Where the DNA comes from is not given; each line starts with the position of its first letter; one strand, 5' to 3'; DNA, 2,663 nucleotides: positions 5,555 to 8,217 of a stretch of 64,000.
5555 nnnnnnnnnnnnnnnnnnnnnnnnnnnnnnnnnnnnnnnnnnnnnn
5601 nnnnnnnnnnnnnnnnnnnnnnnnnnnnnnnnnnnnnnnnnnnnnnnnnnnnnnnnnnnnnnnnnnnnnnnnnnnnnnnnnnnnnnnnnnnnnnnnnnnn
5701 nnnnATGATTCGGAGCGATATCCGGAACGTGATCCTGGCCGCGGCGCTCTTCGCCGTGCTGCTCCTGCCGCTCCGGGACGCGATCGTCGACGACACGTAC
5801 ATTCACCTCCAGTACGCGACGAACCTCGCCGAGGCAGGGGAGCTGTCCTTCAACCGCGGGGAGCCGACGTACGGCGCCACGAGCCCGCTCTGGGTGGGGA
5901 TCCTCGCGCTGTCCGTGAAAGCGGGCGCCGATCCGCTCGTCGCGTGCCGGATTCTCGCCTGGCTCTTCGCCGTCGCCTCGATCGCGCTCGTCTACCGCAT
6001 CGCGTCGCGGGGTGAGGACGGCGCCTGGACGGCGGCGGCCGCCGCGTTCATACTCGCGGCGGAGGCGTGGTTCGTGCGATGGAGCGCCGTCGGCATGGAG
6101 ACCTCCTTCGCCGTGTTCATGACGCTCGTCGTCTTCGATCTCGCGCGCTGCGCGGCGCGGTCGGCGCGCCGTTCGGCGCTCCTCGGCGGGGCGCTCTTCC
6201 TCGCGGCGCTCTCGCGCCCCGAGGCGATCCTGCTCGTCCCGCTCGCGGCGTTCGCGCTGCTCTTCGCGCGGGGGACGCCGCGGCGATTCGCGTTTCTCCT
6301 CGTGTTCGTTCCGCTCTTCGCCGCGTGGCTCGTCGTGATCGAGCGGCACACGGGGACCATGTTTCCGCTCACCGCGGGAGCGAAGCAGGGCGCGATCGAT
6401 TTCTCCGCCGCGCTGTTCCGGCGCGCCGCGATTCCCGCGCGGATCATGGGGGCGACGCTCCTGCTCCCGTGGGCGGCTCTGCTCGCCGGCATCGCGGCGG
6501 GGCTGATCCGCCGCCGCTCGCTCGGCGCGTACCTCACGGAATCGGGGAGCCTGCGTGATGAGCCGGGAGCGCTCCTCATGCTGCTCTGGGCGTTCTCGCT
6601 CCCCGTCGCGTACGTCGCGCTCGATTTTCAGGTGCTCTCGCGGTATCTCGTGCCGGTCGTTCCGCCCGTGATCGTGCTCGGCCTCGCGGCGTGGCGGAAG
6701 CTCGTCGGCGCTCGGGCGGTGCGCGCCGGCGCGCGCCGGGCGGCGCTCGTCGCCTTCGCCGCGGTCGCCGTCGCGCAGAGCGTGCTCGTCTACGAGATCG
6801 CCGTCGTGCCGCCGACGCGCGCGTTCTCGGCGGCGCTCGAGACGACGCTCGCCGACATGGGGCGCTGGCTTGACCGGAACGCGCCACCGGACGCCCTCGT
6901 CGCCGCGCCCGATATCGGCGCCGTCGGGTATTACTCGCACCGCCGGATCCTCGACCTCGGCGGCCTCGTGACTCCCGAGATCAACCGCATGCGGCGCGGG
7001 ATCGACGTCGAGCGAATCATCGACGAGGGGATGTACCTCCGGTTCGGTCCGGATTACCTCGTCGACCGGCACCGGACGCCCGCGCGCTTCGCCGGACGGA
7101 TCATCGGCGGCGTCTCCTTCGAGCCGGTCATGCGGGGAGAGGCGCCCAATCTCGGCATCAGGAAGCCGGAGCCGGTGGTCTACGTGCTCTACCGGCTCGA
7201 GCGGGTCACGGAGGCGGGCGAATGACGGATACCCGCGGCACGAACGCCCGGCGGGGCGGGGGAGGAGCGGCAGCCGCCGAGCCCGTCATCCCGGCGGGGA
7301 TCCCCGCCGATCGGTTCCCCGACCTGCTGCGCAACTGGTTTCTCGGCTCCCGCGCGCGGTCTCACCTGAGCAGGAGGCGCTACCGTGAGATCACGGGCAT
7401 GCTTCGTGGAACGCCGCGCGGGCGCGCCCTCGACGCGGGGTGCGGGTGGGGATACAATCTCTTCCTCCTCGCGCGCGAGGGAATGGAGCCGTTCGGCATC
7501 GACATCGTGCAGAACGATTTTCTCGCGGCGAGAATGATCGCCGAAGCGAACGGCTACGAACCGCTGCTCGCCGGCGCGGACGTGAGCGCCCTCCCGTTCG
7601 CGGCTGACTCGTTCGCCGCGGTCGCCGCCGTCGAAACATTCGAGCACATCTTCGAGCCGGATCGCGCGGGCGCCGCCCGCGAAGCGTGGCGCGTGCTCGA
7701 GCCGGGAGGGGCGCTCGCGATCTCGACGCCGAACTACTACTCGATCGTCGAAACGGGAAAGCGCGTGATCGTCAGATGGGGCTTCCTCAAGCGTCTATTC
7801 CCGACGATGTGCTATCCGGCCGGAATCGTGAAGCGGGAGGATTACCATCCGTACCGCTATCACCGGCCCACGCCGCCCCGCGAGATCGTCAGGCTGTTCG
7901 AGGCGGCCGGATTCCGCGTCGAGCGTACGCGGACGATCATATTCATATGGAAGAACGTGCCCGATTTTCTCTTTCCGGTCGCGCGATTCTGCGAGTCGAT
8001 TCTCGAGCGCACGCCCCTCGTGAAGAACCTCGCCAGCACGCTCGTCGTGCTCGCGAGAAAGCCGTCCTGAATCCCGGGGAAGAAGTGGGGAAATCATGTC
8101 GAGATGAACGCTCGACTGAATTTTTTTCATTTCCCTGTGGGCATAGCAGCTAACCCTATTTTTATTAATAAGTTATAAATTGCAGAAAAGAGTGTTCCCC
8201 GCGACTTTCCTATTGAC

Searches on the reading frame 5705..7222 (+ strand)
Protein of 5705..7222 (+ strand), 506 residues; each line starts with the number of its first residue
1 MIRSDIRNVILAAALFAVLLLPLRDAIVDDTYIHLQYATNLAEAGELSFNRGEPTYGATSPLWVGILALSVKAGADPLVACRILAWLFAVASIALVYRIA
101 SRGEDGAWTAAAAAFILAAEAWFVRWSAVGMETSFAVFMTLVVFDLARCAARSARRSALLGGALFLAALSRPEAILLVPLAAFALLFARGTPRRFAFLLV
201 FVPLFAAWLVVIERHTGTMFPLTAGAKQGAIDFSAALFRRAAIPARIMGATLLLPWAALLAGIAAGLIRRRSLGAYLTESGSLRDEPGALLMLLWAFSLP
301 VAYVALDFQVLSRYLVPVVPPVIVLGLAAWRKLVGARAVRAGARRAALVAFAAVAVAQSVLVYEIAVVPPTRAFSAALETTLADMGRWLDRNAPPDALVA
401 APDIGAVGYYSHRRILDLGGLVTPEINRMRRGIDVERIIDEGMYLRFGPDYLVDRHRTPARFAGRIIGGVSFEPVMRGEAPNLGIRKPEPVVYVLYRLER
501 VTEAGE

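Call 33: search_protein_families(library=pfam, proteins=[window:5705-7222:+], max_evalue=0.0001)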
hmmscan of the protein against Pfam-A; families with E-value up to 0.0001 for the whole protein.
window:5705-7222:+ (506 aa): 1 family
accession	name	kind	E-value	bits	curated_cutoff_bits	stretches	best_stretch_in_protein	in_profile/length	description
PF13231.12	PMT_2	-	9.8e-06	26.3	26.1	1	66-206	9-148/160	Dolichyl-phosphate-mannose-protein mannosyltransferase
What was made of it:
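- A second PMT_2 protein lies at 5705-7225 (call 33).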

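Call 70: search_protein_families(library=ncbifam, proteins=[window:5705-7222:+], max_evalue=0.01)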
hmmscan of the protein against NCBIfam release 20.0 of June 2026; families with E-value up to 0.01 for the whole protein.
window:5705-7222:+ (506 aa): 0 families

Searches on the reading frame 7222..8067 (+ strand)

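Call 33: search_protein_families(library=pfam, proteins=[window:7222-8067:+], max_evalue=0.0001)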
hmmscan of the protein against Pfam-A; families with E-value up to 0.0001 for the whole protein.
window:7222-8067:+ (282 aa): 6 families
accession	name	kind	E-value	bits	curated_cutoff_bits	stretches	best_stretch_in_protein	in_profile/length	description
PF08241.18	Methyltransf_11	-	1.8e-16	61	21.2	1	70-167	1-95/95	Methyltransferase domain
PF13649.12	Methyltransf_25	-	9.6e-16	58.7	27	1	70-163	2-97/97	Methyltransferase domain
PF13489.12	Methyltransf_23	-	3.2e-11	43.7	27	1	63-234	20-162/164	Methyltransferase domain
PF13847.12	Methyltransf_31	-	4e-10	40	27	1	68-171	6-113/145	Methyltransferase domain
PF08242.18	Methyltransf_12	-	1.8e-07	32.2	30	1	70-165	1-98/98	Methyltransferase domain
PF02353.26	CMAS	-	5.1e-05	23.1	27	1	54-194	51-191/273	Mycolic acid cyclopropane synthetase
